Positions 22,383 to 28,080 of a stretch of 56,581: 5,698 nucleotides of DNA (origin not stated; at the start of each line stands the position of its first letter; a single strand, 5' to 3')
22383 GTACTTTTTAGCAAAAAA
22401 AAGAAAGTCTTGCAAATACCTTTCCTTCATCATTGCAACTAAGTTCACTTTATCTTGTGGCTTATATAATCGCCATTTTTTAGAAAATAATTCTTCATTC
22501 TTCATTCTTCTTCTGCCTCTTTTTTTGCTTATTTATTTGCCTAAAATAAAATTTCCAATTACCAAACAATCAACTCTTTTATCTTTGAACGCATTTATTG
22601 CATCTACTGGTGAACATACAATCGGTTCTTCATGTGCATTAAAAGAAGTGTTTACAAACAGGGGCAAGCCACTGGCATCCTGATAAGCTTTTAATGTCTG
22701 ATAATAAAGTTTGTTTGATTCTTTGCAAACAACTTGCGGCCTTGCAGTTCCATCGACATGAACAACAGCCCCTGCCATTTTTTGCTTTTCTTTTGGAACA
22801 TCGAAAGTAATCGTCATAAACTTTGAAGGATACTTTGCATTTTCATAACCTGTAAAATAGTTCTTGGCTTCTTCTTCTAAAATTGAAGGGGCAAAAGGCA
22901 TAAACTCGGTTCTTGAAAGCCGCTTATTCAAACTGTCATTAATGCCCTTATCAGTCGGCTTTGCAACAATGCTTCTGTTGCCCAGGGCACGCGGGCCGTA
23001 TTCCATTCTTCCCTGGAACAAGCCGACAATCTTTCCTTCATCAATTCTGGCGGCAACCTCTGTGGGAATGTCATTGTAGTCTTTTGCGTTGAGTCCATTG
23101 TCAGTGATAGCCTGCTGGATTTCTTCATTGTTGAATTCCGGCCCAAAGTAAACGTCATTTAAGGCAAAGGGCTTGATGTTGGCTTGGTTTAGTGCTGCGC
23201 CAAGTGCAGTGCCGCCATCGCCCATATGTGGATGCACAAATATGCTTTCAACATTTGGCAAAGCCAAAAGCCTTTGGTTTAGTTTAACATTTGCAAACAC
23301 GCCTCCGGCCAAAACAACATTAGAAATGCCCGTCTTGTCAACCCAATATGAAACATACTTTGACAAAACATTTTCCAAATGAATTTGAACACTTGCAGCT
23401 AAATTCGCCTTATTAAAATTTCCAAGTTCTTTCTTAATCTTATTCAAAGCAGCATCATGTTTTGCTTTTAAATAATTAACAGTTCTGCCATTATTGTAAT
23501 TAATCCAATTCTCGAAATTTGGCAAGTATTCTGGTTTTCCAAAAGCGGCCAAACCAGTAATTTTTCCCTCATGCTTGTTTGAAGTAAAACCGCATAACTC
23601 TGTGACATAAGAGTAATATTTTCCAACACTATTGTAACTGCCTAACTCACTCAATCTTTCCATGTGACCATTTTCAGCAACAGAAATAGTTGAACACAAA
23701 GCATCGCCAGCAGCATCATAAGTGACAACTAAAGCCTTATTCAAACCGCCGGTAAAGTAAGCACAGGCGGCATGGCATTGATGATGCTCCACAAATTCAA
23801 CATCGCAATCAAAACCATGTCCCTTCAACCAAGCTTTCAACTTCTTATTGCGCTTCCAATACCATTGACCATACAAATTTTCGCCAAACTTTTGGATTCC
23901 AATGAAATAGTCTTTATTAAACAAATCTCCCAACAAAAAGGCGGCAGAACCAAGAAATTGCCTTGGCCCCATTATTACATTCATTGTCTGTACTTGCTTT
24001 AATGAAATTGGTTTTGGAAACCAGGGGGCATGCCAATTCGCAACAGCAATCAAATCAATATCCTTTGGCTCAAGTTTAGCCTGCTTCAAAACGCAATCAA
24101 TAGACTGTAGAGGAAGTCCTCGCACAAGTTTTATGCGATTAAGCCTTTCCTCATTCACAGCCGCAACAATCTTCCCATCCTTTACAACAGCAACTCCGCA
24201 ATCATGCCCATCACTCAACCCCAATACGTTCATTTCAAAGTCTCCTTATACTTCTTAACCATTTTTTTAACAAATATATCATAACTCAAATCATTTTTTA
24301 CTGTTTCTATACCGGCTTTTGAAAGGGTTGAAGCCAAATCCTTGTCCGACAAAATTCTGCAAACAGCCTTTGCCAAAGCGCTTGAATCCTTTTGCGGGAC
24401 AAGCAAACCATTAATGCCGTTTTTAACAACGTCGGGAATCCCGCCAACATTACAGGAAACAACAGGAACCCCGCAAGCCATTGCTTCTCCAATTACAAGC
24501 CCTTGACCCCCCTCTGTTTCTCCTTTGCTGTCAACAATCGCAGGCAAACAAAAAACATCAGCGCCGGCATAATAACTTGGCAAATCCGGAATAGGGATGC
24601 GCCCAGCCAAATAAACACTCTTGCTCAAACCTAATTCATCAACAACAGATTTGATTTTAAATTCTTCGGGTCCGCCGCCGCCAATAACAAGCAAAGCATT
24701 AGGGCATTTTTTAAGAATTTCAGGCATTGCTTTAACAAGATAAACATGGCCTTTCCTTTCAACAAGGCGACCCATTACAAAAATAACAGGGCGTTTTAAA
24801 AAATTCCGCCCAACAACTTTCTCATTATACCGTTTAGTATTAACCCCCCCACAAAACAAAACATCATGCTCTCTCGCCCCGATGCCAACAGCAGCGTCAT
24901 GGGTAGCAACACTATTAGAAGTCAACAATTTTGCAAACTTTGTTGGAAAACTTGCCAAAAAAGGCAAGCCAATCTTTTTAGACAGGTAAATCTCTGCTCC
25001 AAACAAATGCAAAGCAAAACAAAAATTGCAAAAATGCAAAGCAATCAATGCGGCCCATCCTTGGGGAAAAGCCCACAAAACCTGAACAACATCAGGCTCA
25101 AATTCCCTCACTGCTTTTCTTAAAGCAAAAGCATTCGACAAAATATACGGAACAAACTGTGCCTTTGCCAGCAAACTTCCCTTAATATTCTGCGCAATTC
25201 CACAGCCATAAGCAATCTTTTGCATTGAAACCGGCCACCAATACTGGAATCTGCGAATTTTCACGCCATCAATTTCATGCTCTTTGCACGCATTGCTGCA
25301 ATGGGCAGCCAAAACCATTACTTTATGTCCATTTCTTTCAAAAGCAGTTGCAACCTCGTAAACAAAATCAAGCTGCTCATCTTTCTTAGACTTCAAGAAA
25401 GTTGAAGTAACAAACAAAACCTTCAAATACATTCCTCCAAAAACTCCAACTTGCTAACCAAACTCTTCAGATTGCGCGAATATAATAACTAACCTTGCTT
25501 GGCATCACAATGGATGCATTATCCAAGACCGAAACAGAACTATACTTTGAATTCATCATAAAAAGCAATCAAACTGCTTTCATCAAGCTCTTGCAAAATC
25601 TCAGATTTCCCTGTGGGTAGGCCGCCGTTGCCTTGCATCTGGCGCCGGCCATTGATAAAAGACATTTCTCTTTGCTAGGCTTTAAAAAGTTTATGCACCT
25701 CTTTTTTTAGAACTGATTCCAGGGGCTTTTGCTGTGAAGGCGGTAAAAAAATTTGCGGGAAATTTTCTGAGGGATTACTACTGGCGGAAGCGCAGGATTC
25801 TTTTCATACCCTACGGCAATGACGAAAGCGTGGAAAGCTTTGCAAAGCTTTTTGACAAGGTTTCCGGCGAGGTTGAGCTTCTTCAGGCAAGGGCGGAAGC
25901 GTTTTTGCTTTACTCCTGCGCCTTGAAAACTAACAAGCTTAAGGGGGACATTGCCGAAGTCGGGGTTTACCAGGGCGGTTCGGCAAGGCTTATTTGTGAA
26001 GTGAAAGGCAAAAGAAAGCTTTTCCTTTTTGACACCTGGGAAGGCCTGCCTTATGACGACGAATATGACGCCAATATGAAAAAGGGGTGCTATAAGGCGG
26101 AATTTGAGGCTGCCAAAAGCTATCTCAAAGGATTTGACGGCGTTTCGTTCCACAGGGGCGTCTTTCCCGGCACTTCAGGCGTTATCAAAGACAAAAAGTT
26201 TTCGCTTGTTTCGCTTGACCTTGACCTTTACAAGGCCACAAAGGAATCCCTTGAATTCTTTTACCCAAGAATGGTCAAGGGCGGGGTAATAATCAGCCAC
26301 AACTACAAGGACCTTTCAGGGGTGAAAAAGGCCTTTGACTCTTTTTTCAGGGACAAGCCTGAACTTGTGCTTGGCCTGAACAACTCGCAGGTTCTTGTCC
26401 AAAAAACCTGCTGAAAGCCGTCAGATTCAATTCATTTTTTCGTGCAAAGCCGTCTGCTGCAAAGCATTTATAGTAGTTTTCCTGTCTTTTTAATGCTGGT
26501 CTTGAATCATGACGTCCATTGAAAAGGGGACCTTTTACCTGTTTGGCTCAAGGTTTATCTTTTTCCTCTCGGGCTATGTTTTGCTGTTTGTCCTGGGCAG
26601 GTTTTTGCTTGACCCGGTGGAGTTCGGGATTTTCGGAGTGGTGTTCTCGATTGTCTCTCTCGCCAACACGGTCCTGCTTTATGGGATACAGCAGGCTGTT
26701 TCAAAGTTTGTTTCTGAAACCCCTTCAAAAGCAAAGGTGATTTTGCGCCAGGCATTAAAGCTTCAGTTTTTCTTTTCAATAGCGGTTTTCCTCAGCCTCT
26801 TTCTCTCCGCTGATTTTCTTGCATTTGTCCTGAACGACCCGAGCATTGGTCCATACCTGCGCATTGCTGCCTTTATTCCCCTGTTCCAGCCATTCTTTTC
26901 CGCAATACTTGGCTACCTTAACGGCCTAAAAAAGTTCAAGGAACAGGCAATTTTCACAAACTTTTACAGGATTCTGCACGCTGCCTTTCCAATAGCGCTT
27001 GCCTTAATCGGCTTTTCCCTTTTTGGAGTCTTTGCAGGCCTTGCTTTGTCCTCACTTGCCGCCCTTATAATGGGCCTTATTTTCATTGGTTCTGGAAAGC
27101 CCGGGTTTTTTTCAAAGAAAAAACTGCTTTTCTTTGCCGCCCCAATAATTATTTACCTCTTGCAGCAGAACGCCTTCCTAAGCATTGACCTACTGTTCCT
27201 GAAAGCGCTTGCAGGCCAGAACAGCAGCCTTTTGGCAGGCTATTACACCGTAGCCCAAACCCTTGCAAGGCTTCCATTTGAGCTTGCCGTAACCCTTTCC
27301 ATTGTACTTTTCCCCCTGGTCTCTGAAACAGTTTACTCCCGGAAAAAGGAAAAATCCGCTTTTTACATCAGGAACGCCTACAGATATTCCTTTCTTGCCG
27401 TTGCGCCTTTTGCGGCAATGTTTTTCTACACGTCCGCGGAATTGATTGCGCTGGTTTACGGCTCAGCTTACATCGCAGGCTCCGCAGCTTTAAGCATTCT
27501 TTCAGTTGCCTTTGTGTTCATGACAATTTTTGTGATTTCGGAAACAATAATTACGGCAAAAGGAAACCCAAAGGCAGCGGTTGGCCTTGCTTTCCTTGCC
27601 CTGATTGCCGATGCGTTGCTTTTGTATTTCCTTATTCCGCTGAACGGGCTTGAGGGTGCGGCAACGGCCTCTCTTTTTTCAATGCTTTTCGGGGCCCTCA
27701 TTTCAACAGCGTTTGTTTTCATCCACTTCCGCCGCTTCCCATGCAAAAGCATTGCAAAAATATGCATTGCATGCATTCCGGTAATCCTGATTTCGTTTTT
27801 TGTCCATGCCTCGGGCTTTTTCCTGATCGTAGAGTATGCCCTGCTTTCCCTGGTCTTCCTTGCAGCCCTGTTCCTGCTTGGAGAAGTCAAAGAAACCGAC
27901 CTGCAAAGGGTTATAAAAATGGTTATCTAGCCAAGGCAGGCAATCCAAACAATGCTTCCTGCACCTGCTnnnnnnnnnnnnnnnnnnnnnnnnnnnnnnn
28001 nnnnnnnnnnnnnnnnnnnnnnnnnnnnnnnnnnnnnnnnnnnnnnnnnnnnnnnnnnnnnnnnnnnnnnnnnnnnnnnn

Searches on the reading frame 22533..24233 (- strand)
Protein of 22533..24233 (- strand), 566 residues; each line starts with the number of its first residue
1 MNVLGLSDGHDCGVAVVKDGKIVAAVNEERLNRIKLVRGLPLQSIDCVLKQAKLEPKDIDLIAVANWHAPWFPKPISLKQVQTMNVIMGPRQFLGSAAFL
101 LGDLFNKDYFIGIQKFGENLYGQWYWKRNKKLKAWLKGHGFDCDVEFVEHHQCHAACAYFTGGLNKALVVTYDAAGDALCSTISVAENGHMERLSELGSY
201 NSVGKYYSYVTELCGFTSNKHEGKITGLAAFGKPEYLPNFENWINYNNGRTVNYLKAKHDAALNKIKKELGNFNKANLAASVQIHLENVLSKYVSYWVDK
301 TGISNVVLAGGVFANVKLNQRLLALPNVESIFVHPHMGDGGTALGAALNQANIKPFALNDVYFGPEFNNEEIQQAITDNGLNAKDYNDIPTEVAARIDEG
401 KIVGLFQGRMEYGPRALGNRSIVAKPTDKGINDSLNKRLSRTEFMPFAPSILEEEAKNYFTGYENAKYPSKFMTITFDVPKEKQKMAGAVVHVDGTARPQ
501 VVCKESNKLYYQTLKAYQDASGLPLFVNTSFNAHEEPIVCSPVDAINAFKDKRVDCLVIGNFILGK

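Call 33: search_protein_families(library=pfam, proteins=[window:22533-24233:-], max_evalue=0.001)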
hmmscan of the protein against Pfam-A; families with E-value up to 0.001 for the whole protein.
window:22533-24233:- (566 aa): 4 families
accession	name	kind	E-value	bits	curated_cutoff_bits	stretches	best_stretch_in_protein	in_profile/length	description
PF16861.10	Carbam_trans_C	-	3e-61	206.3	27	1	394-565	1-169/170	Carbamoyltransferase C-terminus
PF02543.21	Carbam_trans_N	-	2.9e-48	165.5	24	1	3-348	2-346/346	Carbamoyltransferase N-terminus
PF00814.31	TsaD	-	1.2e-06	28.9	24.8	0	145-324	84-239/264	tRNA N6-adenosine threonylcarbamoyltransferase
PF22521.2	HypF_C_2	-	2e-06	28.2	27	1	258-345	148-240/241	Carbamoyltransferase, Kae1-like Domain, second subdomain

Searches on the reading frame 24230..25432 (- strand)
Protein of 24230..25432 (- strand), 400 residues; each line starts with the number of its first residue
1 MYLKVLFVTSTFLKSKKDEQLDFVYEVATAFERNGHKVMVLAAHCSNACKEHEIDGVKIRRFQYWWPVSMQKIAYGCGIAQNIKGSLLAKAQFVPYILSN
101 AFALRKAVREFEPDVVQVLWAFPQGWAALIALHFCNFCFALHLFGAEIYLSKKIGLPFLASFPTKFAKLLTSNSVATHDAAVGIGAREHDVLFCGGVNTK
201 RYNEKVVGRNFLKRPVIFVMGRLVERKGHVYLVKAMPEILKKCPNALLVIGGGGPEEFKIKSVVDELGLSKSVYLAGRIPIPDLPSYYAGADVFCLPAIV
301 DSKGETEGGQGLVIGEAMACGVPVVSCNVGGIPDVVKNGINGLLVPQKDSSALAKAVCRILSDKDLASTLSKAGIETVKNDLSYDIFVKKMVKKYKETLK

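Call 33: search_protein_families(library=pfam, proteins=[window:24230-25432:-], max_evalue=0.001)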
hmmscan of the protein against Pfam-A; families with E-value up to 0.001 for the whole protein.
window:24230-25432:- (400 aa): 5 families
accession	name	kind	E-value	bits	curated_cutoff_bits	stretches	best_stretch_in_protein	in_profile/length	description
PF00534.26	Glycos_transf_1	-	8.9e-42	143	26.4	1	210-375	11-170/172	Glycosyl transferases group 1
PF13692.12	Glyco_trans_1_4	-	1.9e-38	132.3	27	1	214-363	1-142/142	Glycosyl transferases group 1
PF13439.12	Glyco_transf_4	-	8e-10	39.4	28.5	1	23-199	7-168/170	Glycosyltransferase Family 4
PF13579.12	Glyco_trans_4_4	-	8.3e-06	26.7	29.7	1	24-132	7-90/158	Glycosyl transferase 4-like domain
PF13524.12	Glyco_trans_1_2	-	4.9e-05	23.8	25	1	273-386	29-137/144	Glycosyl transferase-like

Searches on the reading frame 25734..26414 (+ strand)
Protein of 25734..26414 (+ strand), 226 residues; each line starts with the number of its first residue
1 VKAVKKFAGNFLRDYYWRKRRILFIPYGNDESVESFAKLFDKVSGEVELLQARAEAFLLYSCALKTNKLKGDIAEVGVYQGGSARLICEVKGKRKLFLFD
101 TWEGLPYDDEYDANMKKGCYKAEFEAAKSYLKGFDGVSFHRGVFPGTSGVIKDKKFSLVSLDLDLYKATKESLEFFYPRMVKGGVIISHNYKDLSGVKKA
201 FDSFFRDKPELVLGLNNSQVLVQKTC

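Call 33: search_protein_families(library=pfam, proteins=[window:25734-26414:+], max_evalue=0.001)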
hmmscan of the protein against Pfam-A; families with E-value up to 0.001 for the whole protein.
window:25734-26414:+ (226 aa): 2 families
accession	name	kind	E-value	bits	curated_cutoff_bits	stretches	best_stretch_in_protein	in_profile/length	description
PF05711.17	TylF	-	2.8e-18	66.6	23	1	65-206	87-244/264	Macrocin-O-methyltransferase (TylF)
PF13578.12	Methyltransf_24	-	1e-08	36.5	26.3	1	75-191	2-105/105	Methyltransferase domain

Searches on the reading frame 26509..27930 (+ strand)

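Call 35: search_protein_families(library=pfam, proteins=[window:26509-27930:+], max_evalue=0.0001)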
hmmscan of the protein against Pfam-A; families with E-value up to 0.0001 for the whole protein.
window:26509-27930:+ (473 aa): 3 families
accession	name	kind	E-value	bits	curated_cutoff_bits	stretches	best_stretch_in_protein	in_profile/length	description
PF01943.22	Polysacc_synt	-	3.2e-24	86.2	28.2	1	6-274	3-273/274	Polysaccharide biosynthesis protein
PF13440.11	Polysacc_synt_3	-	5.8e-22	78.7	23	1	29-322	2-289/293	Polysaccharide biosynthesis protein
PF01554.23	MatE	-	1.7e-05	25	24.9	1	14-159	5-157/161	MatE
